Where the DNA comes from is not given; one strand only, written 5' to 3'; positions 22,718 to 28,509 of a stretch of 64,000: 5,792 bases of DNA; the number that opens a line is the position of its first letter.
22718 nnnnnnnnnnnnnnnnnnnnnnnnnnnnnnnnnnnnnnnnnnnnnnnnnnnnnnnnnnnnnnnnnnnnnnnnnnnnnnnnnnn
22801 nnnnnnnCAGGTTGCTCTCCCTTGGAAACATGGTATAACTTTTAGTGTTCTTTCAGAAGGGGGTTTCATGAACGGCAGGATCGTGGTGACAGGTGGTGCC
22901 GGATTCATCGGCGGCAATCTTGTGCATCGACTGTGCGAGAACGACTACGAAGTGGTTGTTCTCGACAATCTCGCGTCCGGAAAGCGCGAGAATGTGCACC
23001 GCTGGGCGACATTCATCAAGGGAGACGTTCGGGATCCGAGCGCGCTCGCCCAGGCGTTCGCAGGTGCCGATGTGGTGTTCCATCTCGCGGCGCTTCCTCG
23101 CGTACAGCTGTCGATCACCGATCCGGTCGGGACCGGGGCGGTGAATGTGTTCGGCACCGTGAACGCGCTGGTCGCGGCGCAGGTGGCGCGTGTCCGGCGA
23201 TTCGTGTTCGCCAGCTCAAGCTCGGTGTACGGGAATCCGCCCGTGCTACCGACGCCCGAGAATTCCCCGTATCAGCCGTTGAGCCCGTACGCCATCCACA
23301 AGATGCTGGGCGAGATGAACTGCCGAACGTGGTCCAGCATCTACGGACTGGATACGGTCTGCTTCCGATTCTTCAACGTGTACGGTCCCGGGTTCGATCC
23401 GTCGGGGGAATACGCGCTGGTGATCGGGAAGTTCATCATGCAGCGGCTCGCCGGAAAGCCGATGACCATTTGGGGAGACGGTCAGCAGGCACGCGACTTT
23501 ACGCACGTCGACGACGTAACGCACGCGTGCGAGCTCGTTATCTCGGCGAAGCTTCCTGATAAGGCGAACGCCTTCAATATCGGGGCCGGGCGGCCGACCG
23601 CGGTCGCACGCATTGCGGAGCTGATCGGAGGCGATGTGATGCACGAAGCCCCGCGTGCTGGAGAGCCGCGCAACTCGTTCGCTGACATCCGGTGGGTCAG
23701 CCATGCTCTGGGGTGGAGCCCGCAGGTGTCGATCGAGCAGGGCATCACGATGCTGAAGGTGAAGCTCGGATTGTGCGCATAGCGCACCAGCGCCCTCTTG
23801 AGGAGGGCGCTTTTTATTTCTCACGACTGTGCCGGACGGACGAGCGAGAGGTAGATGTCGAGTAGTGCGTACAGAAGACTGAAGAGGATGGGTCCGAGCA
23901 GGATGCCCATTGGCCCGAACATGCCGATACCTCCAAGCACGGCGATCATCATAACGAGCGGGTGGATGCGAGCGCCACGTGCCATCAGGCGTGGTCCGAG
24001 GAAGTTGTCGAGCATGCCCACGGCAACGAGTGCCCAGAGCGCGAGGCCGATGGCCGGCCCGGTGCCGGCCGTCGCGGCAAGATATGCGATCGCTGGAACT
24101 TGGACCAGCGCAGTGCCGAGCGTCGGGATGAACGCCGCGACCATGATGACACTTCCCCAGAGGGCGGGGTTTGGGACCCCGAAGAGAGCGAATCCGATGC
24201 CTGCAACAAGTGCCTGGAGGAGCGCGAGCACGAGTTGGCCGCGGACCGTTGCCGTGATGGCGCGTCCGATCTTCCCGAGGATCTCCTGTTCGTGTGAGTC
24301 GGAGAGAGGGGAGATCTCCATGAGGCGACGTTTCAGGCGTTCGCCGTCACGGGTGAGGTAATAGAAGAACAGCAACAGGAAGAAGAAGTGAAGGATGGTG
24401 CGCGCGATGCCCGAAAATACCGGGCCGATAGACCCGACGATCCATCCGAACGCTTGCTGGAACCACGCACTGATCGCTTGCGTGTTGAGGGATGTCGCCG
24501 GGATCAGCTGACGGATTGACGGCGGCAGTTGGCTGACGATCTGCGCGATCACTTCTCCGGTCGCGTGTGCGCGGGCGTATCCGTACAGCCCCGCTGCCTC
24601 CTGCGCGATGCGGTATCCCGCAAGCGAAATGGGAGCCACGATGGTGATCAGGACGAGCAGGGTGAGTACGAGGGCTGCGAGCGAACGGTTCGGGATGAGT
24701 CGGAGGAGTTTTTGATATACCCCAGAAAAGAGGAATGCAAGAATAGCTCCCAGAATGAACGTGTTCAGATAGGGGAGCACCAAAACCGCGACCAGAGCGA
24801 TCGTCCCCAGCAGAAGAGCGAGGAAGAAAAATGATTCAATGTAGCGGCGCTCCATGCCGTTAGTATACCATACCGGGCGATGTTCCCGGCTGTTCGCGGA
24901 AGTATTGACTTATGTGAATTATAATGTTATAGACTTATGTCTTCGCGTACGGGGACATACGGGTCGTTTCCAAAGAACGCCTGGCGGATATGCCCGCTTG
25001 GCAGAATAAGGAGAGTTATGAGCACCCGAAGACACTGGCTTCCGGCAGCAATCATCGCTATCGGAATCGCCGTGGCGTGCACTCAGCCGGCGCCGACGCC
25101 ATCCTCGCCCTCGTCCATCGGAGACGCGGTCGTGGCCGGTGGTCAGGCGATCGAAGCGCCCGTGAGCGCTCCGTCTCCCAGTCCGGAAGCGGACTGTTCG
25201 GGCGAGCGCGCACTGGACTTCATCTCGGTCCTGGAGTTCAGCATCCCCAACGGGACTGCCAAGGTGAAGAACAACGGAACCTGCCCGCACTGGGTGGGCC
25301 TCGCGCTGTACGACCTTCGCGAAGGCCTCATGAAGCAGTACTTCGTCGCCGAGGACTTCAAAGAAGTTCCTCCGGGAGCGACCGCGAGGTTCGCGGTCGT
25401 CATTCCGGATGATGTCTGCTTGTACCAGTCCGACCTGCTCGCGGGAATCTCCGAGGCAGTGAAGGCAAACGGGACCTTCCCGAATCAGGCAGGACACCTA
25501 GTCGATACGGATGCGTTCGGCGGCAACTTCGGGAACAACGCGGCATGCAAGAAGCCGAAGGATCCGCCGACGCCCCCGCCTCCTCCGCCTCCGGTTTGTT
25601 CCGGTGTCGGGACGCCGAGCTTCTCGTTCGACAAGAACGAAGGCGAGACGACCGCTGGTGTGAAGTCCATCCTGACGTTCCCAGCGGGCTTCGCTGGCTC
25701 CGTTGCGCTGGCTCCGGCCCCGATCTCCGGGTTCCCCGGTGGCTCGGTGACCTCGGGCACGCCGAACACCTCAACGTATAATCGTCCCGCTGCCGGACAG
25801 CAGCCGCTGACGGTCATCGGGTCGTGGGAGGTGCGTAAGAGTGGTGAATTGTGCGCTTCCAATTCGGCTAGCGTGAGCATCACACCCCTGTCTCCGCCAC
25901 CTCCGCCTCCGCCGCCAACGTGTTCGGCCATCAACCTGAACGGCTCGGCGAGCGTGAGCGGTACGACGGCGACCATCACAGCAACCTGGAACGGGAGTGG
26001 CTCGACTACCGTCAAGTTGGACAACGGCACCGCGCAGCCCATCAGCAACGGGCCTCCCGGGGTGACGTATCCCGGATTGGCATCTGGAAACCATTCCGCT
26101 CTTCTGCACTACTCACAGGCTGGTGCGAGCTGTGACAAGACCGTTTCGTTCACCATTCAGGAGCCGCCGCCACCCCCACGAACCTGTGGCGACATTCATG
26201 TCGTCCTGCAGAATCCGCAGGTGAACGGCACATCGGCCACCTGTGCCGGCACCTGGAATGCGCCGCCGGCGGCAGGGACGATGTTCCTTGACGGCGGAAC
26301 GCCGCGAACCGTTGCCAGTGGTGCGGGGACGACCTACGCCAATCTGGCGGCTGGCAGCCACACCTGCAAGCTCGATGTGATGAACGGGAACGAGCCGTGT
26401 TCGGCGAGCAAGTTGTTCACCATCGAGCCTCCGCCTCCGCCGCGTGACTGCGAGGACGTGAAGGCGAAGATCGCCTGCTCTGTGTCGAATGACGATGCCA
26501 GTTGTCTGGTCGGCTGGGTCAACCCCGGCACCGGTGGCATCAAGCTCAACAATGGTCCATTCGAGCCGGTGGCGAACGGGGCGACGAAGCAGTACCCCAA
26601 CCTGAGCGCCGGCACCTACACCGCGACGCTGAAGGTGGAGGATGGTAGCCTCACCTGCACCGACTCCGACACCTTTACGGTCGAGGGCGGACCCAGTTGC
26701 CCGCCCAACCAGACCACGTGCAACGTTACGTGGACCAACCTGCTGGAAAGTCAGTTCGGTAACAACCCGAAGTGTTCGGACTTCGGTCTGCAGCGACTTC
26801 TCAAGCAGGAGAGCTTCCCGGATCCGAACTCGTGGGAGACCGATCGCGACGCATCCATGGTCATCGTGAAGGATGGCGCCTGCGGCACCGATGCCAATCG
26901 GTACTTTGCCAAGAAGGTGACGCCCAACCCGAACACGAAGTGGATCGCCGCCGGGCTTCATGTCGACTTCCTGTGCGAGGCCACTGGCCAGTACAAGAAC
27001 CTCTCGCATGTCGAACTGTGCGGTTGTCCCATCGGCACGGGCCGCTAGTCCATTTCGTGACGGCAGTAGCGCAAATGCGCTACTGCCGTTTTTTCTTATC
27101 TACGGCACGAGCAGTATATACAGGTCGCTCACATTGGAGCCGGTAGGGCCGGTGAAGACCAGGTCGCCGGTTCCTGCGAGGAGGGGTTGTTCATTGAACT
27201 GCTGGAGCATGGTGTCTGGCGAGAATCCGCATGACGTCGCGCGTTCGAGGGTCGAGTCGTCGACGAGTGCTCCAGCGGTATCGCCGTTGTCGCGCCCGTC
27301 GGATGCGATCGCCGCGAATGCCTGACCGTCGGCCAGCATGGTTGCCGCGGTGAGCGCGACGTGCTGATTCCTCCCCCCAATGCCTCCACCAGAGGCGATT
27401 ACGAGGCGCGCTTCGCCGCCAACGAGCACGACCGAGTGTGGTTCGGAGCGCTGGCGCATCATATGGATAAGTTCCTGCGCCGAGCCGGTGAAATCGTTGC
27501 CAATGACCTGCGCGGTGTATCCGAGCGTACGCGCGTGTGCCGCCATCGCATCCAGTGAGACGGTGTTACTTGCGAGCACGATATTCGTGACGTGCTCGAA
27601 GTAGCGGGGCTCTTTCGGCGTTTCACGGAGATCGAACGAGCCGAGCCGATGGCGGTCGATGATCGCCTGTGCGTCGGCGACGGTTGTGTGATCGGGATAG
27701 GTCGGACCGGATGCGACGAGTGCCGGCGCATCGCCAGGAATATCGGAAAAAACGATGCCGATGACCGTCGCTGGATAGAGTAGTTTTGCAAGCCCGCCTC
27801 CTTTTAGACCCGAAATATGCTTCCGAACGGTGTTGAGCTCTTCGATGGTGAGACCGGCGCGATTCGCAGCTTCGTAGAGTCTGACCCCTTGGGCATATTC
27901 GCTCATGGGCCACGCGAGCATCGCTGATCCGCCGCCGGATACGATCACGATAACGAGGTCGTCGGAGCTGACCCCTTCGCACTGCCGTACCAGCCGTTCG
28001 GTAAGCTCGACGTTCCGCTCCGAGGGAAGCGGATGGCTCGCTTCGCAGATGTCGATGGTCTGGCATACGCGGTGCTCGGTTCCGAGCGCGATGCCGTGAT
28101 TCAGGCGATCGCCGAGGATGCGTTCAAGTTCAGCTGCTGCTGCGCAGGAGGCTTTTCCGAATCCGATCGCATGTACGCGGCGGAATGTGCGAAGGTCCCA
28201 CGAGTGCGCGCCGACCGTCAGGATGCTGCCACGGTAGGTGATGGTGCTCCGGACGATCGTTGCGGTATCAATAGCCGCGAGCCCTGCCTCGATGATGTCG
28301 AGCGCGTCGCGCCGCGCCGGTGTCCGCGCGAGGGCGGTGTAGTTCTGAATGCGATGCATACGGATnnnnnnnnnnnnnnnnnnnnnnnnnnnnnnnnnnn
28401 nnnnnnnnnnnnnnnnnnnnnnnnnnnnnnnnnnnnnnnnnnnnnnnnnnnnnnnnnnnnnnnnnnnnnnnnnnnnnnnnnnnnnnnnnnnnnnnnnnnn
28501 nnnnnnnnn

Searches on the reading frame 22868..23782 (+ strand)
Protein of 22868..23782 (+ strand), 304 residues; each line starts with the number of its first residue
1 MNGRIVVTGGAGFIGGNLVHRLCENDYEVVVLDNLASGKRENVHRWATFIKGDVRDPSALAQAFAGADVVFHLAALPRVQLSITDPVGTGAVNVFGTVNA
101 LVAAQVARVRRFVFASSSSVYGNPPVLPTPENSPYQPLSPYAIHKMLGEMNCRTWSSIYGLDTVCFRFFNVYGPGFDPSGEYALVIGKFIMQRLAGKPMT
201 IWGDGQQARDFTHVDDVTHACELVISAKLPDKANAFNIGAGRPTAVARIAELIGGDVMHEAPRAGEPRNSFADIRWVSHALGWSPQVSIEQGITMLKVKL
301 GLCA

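Call 21: search_protein_families(library=pfam, proteins=[window:22868-23782:+], max_evalue=0.001)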
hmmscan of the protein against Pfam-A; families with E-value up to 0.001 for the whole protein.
window:22868-23782:+ (304 aa): 9 families
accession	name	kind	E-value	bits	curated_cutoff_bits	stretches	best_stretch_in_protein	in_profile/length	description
PF01370.27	Epimerase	-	1e-64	218.7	20.9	1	5-239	1-240/240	NAD dependent epimerase/dehydratase family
PF16363.11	GDP_Man_Dehyd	-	3e-53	181.8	27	1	7-295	2-331/332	GDP-mannose 4,6 dehydratase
PF01073.25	3Beta_HSD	-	4.8e-24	85.3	22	1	6-221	1-225/280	3-beta hydroxysteroid dehydrogenase/isomerase family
PF02719.21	Polysacc_synt_2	-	5.2e-14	52.6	20.2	1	5-251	1-241/293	Polysaccharide biosynthesis protein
PF13460.12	NAD_binding_10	-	1.9e-13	51.2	27.2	1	9-125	1-106/184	NAD(P)H-binding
PF04321.23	RmlD_sub_bind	-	1e-11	44.9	27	1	4-231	2-203/287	RmlD substrate binding domain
PF05368.20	NmrA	-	1.4e-08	35.2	27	1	2-116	2-106/298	NmrA-like family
PF07993.18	NAD_binding_4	-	1.4e-08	34.6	20.1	1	59-178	81-211/258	Male sterility protein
PF00106.31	adh_short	-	0.00011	22.1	26.6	1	5-68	3-72/195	short chain dehydrogenase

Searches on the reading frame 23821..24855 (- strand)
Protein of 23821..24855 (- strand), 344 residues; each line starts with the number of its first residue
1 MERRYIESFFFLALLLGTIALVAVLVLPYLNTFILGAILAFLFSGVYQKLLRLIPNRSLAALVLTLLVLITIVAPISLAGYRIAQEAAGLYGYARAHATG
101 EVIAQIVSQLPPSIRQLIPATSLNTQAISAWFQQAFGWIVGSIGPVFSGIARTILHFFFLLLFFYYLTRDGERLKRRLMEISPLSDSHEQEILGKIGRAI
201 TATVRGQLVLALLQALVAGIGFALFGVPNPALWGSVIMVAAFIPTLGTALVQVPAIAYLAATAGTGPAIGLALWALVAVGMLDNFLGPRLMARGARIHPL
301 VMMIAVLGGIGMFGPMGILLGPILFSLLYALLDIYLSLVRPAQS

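Call 21: search_protein_families(library=pfam, proteins=[window:23821-24855:-], max_evalue=0.001)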
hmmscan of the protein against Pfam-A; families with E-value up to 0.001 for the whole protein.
window:23821-24855:- (344 aa): 1 family
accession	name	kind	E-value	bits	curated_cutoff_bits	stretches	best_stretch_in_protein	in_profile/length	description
PF01594.21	AI-2E_transport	-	3.5e-49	168.2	34.3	1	11-335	4-326/327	AI-2E family transporter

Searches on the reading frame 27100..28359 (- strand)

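Call 22: search_protein_families(library=pfam, proteins=[window:27100-28359:-], max_evalue=0.001)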
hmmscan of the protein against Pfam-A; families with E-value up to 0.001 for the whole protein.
window:27100-28359:- (419 aa): 2 families
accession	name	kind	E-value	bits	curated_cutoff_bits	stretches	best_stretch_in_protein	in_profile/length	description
PF13660.11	DUF4147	-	3.4e-60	203.8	23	1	19-240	2-223/234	Domain of unknown function (DUF4147)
PF05161.18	MOFRL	-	6.2e-22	78.2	28.3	1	310-412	2-106/106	MOFRL family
